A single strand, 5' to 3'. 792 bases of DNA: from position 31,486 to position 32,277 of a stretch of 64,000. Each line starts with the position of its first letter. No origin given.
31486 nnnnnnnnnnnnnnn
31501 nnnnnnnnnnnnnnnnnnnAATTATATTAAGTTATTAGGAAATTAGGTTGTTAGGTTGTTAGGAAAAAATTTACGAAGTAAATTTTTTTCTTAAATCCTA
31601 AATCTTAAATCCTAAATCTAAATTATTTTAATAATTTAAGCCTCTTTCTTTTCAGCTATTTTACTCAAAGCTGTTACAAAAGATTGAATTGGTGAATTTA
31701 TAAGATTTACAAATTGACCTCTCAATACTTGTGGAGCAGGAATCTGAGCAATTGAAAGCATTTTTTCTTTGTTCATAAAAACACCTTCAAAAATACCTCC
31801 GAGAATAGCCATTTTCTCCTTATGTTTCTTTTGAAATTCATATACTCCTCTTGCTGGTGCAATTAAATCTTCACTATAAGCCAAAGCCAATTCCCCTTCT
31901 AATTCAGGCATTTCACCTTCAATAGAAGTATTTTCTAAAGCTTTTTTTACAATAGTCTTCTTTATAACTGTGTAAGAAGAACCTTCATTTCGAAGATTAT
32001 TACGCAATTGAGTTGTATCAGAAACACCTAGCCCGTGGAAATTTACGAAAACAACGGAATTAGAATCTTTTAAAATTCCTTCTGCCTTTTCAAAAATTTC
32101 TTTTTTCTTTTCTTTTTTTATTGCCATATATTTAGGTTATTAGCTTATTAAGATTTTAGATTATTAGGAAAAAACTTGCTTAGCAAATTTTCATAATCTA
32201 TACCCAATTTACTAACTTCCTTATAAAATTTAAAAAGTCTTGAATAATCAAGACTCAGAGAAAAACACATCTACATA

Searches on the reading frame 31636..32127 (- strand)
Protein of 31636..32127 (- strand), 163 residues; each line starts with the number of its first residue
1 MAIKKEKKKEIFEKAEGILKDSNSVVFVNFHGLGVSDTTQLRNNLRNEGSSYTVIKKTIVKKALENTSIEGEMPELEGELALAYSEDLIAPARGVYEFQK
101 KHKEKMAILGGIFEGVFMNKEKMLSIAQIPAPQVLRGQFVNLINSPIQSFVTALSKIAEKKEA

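Call 10: search_protein_families(library=pfam, proteins=[window:31636-32127:-], max_evalue=0.01)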
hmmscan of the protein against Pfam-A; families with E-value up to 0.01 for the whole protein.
window:31636-32127:- (163 aa): 1 family
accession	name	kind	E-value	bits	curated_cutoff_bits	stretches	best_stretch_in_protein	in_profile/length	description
PF00466.25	Ribosomal_L10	-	5.6e-22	78.1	22.8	1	4-100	2-100/100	Ribosomal protein L10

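Call 18: find_related_loci(query=window:31636-32127:-, collection=genome_contigs, flank=10000)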
Query window:31636-32127:- (163 aa) in genome_contigs; peptide patterns used: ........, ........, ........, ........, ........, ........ (x = any residue, [..] = any of these).
205 stretches matched a pattern; 21 encode a relative of the query (tblastn E <= 1e-3); 21 distinct loci.
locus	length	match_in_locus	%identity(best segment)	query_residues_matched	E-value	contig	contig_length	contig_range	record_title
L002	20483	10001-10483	82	1-161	1e-87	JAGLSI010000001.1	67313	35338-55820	MAG: Candidatus Paceibacterota bacterium isolate RS_9_47 ROV157_9.bin.47.fa_1, whole genome shotgun sequence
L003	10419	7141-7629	78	1-163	8e-83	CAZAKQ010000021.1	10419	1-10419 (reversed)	MAG TPA_asm: uncultured Candidatus Saccharibacteria bacterium isolate SRP200020_co3_82 genome assembly, contig: NODE_899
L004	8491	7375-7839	78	1-155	3e-81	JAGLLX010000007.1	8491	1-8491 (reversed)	MAG: Candidatus Paceibacterota bacterium isolate RS_5_36 ROV157_5.bin.36.fa_7, whole genome shotgun sequence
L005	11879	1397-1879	76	1-161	3e-76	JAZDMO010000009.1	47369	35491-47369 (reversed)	MAG: Patescibacteria group bacterium isolate MEGAHIT-group-0.66 k141_12954106, whole genome shotgun sequence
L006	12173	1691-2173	65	1-161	3e-67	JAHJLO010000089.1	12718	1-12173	MAG: Patescibacteria group bacterium isolate Old_saline.mb.14 Old_saline.mb.14_k141_910957, whole genome shotgun sequenc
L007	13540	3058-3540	60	1-161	9e-61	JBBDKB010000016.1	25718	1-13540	MAG: Candidatus Paceibacterota bacterium isolate LejiaA_45_34 Lejia_A_2934_length_25718_cov_21, whole genome shotgun seq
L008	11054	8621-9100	58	1-161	3e-57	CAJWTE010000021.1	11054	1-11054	TPA_asm: uncultured bacterium isolate ERR599159_bin.42_MetaBAT_v2.12.1_MAG genome assembly, contig: NODE_2880_length_110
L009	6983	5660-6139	57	1-161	6e-57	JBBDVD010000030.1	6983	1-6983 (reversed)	MAG: Candidatus Paceibacterota bacterium isolate LejiaC_46_16 Lejia_C_24472_length_6983_cov_7, whole genome shotgun sequ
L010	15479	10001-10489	53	1-162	1e-56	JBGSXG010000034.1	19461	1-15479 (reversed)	MAG: Candidatus Paceibacteria bacterium isolate JTS-RE6 k141_8589279, whole genome shotgun sequence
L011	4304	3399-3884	55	1-162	9e-56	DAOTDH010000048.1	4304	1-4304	MAG TPA_asm: Candidatus Paceibacterota bacterium isolate AMR_MDS_3160 NODE_15011_length_4304_cov_4.973406, whole genome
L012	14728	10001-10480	56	1-161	8e-56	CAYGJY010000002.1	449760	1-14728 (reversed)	MAG TPA_asm: uncultured Candidatus Saccharibacteria bacterium isolate ERP117304_co1_113 genome assembly, contig: NODE_13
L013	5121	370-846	57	1-161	2e-55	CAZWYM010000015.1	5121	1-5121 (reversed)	MAG TPA_asm: uncultured Candidatus Saccharibacteria bacterium isolate SRP286056_co2_193 genome assembly, contig: NODE_28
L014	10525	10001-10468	57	1-157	1e-55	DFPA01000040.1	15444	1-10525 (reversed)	MAG TPA_asm: Patescibacteria group bacterium UBA3527 UBA3527_contig_14990, whole genome shotgun sequence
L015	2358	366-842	56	1-161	2e-55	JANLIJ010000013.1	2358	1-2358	MAG: Candidatus Kaiserbacteria bacterium isolate S40-12 k99_1970, whole genome shotgun sequence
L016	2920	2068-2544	56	1-161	1e-53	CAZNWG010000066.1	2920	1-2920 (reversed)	MAG TPA_asm: uncultured Candidatus Saccharibacteria bacterium isolate binchicken_co346_105 genome assembly, contig: NODE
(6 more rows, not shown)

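Call 41: search_protein_families(library=pfam, proteins=[L003:5123-5368:-], max_evalue=1)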
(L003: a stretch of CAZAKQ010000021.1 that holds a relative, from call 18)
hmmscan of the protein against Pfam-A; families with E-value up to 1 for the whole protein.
L003:5123-5368:- (81 aa): 1 family
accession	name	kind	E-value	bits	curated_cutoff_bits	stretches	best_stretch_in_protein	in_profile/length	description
PF05803.17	Chordopox_L2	-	0.042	14.1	27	1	12-38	15-41/81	Chordopoxvirus L2 protein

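Call 42: find_homologous_proteins(query=L003:5123-5368:-, max_evalue=0.001)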
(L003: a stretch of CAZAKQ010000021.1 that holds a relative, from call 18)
Query L003:5123-5368:- (81 aa): 1 proteins with E <= 0.001 among 1 candidates.
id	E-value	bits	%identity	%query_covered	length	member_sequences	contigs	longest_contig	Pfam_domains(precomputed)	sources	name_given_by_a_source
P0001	3.9e-47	175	100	100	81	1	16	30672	-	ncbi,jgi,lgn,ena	-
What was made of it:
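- The 81-aa protein is an orphan with no other relative among 5.8 billion proteins (call 42) and no Pfam family (call 41).
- Tried and rejected: It is an orphan protein whose only match is itself (call 42).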

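Call 46: find_encoding_contigs(protein=P0001, flank=3000, max_places=10)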
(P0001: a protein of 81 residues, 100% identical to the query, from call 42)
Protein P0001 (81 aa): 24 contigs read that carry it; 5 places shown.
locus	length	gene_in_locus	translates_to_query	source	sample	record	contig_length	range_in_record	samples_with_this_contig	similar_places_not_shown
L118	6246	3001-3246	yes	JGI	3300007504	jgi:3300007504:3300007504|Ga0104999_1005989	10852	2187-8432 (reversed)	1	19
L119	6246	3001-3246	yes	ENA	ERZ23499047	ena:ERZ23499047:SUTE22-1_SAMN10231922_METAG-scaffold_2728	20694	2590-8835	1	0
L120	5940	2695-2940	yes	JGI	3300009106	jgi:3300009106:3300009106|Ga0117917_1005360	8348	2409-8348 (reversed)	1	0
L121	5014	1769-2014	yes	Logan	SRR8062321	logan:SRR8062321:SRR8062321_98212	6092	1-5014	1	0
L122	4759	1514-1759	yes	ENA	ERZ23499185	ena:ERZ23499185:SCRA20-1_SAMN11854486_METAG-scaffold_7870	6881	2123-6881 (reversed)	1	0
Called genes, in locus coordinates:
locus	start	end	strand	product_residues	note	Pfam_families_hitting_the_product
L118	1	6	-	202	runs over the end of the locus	-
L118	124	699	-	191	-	PF16320:Ribosomal_L12_N, PF00542:Ribosomal_L12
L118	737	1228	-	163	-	PF00466:Ribosomal_L10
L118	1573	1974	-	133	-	-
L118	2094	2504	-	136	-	-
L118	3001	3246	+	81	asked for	-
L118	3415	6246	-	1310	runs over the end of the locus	PF00932:LTD, PF13229:Beta_helix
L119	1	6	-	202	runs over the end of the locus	-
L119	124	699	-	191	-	PF16320:Ribosomal_L12_N, PF00542:Ribosomal_L12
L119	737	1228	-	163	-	PF00466:Ribosomal_L10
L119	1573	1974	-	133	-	-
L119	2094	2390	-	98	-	-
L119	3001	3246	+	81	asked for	-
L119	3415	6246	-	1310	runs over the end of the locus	PF00932:LTD, PF13229:Beta_helix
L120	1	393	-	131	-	?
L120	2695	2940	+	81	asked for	-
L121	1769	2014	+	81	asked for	-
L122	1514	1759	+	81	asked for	-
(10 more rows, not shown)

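Call 50: find_homologous_proteins(query=window:31636-32127:-, max_evalue=1e-30)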
Query window:31636-32127:- (163 aa): 1785 proteins with E <= 1e-30 among 1877 candidates; the best 120 are listed.
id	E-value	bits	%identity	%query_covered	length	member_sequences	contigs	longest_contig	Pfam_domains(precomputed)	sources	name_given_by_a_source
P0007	1.9e-96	338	100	100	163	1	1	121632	PF00466.26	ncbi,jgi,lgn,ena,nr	ncbi:50S ribosomal protein L10 [Patescibacteria group bacterium]|nr:50S ribosomal protein L10 [Pates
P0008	2.1e-92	325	96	99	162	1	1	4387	PF00466.26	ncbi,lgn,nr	ncbi:MAG: 50S ribosomal protein L10 [Euryarchaeota archaeon]|nr:50S ribosomal protein L10 [Euryarcha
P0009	2.3e-85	302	87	100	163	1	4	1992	PF00466.26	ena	-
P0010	4.5e-82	291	86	99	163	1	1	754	PF00466.26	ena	-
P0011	1.9e-81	289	83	98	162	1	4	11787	PF00466.26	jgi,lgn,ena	-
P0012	2.9e-81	289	85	99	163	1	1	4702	PF00466.26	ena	-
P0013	1.0e-79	283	82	99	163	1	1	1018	PF00466.26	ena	-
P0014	1.9e-78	279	84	98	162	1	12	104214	PF00466.26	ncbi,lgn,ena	-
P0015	2.4e-78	279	84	98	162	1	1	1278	PF00466.26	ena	-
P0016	2.5e-78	279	84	94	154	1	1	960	PF00466.26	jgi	-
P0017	5.1e-78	278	82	99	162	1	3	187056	PF00466.26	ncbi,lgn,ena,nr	ncbi:MAG: 50S ribosomal protein L10 [Candidatus Pacebacteria bacterium]|nr:50S ribosomal protein L10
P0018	6.6e-78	278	84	98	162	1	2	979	PF00466.26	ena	-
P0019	1.5e-77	276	84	98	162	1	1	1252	PF00466.26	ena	-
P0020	3.1e-77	275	80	100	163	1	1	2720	PF00466.26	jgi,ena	-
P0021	9.9e-77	274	78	99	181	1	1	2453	PF00466.26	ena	-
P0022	1.4e-76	273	79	100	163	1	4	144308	PF00466.26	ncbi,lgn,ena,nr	ncbi:MAG: 50S ribosomal protein L10 [Candidatus Pacebacteria bacterium]|nr:50S ribosomal protein L10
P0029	2.7e-67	243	72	99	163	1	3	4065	PF00466.26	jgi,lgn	-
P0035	2.2e-64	234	71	97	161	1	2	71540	PF00466.26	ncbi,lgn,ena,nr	ncbi:MAG: 50S ribosomal protein L10 [Candidatus Pacebacteria bacterium]|nr:50S ribosomal protein L10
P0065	2.5e-61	224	74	88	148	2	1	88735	PF00466.26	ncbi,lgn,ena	-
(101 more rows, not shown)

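Call 51: find_encoding_contigs(protein=P0011, flank=7000, max_places=3)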
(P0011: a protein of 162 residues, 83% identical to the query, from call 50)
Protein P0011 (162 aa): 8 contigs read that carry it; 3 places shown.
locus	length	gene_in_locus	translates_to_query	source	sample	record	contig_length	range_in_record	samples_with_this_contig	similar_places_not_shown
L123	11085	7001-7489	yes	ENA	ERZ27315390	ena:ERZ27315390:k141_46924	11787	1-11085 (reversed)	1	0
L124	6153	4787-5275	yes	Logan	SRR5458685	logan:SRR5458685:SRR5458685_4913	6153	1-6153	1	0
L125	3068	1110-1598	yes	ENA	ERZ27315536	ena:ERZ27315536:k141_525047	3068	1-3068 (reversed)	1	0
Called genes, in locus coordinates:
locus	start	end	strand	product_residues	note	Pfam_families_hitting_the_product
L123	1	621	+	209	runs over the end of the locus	PF01797:Y1_Tnp (weak)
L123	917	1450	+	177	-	-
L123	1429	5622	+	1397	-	PF00932:LTD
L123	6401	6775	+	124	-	-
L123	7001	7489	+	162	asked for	PF00466:Ribosomal_L10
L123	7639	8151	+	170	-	PF16320:Ribosomal_L12_N, PF00542:Ribosomal_L12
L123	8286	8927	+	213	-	-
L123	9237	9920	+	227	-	PF05552:MS_channel_1st_1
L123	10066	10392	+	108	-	PF00203:Ribosomal_S19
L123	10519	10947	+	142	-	PF00237:Ribosomal_L22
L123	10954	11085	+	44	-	?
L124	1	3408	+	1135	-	?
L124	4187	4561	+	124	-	-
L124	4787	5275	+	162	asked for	PF00466:Ribosomal_L10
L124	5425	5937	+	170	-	PF16320:Ribosomal_L12_N, PF00542:Ribosomal_L12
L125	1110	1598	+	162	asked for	PF00466:Ribosomal_L10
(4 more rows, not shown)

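Call 52: find_encoding_contigs(protein=P0014, flank=7000, max_places=3)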
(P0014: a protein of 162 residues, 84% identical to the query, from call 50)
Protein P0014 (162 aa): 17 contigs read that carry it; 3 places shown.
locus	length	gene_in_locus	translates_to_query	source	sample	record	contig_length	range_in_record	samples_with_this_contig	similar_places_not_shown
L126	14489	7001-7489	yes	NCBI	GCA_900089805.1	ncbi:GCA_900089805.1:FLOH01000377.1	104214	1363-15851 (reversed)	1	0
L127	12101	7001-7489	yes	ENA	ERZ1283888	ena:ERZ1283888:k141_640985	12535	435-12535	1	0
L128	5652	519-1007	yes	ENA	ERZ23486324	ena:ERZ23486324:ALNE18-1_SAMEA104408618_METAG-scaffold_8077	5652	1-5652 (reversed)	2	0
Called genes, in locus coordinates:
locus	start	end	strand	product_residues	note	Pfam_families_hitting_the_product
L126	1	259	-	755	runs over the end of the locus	PF13491:FtsK_4TM (weak), PF17854:FtsK_alpha, PF01580:FtsK_SpoIIIE, PF01935:DUF87 (faint), PF09397:FtsK_gamma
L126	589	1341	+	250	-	-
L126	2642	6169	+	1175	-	-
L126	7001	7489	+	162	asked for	PF00466:Ribosomal_L10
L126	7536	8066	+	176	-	PF16320:Ribosomal_L12_N, PF00542:Ribosomal_L12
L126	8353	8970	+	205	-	-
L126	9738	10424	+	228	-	PF05552:MS_channel_1st_1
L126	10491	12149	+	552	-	PF20154:LNT_N, PF00795:CN_hydrolase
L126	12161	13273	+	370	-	-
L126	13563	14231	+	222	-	-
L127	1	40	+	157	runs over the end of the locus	?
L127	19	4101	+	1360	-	PF00932:LTD, PF13229:Beta_helix (weak)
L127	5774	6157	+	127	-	-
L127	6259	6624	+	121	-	-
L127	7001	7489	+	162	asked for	PF00466:Ribosomal_L10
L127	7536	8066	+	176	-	PF16320:Ribosomal_L12_N, PF00542:Ribosomal_L12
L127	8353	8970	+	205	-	-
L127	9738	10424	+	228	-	PF05552:MS_channel_1st_1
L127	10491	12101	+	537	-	?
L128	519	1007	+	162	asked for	PF00466:Ribosomal_L10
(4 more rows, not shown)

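Call 53: find_encoding_contigs(protein=P0017, flank=7000, max_places=3)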
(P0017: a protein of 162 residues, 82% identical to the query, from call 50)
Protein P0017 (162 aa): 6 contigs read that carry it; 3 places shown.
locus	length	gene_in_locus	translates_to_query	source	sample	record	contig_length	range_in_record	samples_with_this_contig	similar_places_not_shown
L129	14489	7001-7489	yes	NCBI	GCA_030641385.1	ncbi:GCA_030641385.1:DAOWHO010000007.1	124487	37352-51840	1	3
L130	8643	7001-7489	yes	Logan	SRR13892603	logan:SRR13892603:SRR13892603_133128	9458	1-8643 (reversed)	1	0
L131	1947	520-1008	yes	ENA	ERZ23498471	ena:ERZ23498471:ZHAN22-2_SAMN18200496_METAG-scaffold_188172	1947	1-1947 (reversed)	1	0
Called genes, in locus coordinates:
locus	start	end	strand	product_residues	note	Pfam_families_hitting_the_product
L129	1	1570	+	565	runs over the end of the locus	PF13589:HATPase_c_3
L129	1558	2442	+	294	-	-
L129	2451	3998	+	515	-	PF03118:RNA_pol_A_CTD (weak), PF08299:Bac_DnaA_C, PF04545:Sigma70_r4 (weak)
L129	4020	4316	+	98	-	PF06163:DUF977, PF01047:MarR (faint), PF13412:HTH_24, PF01325:Fe_dep_repress (weak)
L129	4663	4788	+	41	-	-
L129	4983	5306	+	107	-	-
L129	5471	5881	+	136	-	-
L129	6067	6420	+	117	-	-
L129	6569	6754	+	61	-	-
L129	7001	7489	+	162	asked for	PF00466:Ribosomal_L10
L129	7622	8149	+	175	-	PF16320:Ribosomal_L12_N, PF00542:Ribosomal_L12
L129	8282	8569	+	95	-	-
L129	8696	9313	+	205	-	-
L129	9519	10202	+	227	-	PF05552:MS_channel_1st_1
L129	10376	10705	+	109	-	PF00203:Ribosomal_S19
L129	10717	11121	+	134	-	PF00237:Ribosomal_L22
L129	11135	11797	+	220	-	PF07650:KH_2, PF00189:Ribosomal_S3_C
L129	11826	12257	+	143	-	PF00252:Ribosomal_L16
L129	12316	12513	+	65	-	PF00831:Ribosomal_L29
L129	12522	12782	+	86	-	PF00366:Ribosomal_S17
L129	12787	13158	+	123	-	PF00238:Ribosomal_L14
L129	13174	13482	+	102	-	PF00467:KOW, PF17136:ribosomal_L24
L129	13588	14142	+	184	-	PF00281:Ribosomal_L5, PF00673:Ribosomal_L5_C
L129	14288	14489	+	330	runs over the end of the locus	PF00145:DNA_methylase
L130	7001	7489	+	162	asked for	PF00466:Ribosomal_L10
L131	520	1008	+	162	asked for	PF00466:Ribosomal_L10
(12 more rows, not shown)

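Call 54: find_encoding_contigs(protein=P0022, flank=7000, max_places=3)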
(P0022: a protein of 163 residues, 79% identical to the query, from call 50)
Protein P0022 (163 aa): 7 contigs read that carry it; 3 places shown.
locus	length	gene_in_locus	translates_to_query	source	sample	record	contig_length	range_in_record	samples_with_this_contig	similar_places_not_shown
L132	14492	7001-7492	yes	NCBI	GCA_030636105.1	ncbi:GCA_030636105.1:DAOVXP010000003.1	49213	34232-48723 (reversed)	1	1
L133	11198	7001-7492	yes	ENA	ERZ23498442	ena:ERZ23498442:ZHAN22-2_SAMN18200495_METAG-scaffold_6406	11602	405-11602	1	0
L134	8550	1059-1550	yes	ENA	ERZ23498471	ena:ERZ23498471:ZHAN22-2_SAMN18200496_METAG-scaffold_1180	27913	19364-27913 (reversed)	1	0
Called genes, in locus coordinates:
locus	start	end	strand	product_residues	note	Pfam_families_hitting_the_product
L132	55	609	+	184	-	-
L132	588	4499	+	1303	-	PF00932:LTD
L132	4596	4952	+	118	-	-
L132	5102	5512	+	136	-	-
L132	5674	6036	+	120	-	-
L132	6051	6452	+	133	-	-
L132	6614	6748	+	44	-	-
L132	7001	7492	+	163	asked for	PF00466:Ribosomal_L10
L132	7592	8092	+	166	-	PF16320:Ribosomal_L12_N, PF00542:Ribosomal_L12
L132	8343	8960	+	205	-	-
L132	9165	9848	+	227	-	PF05552:MS_channel_1st_1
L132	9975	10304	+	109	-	PF00203:Ribosomal_S19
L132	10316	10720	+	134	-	PF00237:Ribosomal_L22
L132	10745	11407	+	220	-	PF07650:KH_2, PF00189:Ribosomal_S3_C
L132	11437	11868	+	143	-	PF00252:Ribosomal_L16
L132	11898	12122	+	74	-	PF00831:Ribosomal_L29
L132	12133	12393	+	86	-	PF00366:Ribosomal_S17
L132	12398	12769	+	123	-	PF00238:Ribosomal_L14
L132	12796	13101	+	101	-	PF00467:KOW, PF17136:ribosomal_L24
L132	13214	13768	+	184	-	PF00281:Ribosomal_L5, PF00673:Ribosomal_L5_C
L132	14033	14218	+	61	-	PF00253:Ribosomal_S14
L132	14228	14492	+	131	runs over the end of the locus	PF00410:Ribosomal_S8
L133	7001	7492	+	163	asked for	PF00466:Ribosomal_L10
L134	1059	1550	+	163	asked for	PF00466:Ribosomal_L10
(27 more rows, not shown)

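Call 57: find_encoding_contigs(protein=P0065, flank=7000, max_places=2)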
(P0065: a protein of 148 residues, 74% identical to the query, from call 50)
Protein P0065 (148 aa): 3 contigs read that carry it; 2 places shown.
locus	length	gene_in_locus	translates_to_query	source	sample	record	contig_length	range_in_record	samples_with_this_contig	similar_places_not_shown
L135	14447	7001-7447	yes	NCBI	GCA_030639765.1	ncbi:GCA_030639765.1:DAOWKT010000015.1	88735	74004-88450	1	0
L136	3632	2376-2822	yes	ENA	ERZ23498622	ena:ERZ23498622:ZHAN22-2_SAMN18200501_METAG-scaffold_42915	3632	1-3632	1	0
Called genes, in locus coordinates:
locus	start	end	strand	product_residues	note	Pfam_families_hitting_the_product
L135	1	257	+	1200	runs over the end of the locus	-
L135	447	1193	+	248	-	-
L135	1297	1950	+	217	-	-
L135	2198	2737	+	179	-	-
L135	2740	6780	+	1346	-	PF00932:LTD, PF05048:NosD, PF13229:Beta_helix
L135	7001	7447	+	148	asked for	PF00466:Ribosomal_L10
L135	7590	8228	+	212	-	PF16320:Ribosomal_L12_N, PF00542:Ribosomal_L12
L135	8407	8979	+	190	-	-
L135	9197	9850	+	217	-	PF05552:MS_channel_1st_1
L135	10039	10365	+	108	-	PF00203:Ribosomal_S19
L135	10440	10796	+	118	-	PF00237:Ribosomal_L22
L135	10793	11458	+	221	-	PF07650:KH_2, PF00189:Ribosomal_S3_C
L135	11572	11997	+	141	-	PF00252:Ribosomal_L16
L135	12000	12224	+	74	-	PF00831:Ribosomal_L29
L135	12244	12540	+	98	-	PF00366:Ribosomal_S17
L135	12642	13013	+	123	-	PF00238:Ribosomal_L14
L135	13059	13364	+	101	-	PF00467:KOW (weak), PF17136:ribosomal_L24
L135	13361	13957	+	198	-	PF00281:Ribosomal_L5, PF00673:Ribosomal_L5_C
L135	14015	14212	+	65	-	-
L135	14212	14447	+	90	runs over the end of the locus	PF05016:ParE_toxin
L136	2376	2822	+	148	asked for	PF00466:Ribosomal_L10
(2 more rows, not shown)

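Call 58: find_encoding_contigs(protein=P0035, flank=7000, max_places=2)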
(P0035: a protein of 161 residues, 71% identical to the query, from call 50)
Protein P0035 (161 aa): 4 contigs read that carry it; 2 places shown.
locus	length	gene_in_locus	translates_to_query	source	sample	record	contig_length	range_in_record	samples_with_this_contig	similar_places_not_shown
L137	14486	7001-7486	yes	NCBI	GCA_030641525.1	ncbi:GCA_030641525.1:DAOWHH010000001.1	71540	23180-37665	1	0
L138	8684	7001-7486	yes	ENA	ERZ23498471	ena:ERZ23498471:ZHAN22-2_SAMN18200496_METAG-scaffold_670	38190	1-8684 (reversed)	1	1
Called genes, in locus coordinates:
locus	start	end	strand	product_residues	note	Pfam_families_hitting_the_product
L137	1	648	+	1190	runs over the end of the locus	-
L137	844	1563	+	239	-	-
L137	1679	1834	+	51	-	-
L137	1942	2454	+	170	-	-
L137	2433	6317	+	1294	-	PF00932:LTD, PF13229:Beta_helix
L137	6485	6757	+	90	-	-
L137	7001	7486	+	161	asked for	PF00466:Ribosomal_L10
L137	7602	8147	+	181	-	PF16320:Ribosomal_L12_N, PF00542:Ribosomal_L12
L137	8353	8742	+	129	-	-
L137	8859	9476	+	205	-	-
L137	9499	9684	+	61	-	-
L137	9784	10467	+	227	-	PF05552:MS_channel_1st_1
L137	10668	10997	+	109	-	PF00203:Ribosomal_S19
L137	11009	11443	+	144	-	PF00237:Ribosomal_L22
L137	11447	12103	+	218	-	PF07650:KH_2, PF00189:Ribosomal_S3_C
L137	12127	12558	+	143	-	PF00252:Ribosomal_L16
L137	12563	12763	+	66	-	PF00831:Ribosomal_L29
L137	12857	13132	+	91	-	PF00366:Ribosomal_S17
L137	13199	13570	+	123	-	PF00238:Ribosomal_L14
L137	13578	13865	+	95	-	PF00467:KOW, PF17136:ribosomal_L24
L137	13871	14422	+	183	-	PF00281:Ribosomal_L5, PF00673:Ribosomal_L5_C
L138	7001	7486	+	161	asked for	PF00466:Ribosomal_L10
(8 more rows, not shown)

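Call 93: find_encoding_contigs(protein=P0029, flank=6000, max_places=3)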
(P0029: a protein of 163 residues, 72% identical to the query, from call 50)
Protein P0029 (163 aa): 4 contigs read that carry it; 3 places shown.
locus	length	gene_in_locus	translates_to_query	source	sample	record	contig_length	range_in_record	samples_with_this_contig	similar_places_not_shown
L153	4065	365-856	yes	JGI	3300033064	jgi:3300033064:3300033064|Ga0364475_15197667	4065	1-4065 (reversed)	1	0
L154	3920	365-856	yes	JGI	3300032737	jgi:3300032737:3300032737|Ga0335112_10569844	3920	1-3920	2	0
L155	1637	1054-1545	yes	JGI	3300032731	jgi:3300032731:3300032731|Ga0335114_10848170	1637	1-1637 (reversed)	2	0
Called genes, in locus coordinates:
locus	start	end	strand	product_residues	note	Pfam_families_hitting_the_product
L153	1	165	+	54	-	?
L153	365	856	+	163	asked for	PF00466:Ribosomal_L10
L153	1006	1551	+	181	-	PF16320:Ribosomal_L12_N, PF00542:Ribosomal_L12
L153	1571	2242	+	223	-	-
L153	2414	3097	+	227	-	PF05552:MS_channel_1st_1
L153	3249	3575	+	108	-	PF00203:Ribosomal_S19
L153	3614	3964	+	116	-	PF00237:Ribosomal_L22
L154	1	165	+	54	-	?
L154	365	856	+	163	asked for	PF00466:Ribosomal_L10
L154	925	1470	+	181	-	PF16320:Ribosomal_L12_N, PF00542:Ribosomal_L12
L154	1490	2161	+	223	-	-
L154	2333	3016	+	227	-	PF05552:MS_channel_1st_1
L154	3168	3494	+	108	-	PF00203:Ribosomal_S19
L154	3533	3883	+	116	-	PF00237:Ribosomal_L22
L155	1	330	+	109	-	?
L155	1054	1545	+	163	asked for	PF00466:Ribosomal_L10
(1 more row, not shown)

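Call 94: find_encoding_contigs(protein=P0020, flank=6000, max_places=3)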
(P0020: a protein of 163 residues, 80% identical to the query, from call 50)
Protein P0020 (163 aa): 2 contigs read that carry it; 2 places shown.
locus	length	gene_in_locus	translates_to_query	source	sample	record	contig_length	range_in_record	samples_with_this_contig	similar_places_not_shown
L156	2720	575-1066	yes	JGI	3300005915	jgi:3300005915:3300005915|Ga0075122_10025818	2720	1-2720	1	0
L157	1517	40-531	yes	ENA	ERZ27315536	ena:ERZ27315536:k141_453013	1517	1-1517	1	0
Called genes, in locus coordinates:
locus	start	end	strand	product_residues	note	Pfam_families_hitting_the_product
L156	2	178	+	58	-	?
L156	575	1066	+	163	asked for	PF00466:Ribosomal_L10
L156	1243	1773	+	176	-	PF16320:Ribosomal_L12_N, PF00542:Ribosomal_L12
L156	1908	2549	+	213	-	-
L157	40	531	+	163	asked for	PF00466:Ribosomal_L10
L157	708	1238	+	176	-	PF16320:Ribosomal_L12_N, PF00542:Ribosomal_L12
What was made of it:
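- Tried and rejected: Two last contig look-ups (P0029, P0020) returned contigs that stop before the locus (calls 93, 94).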
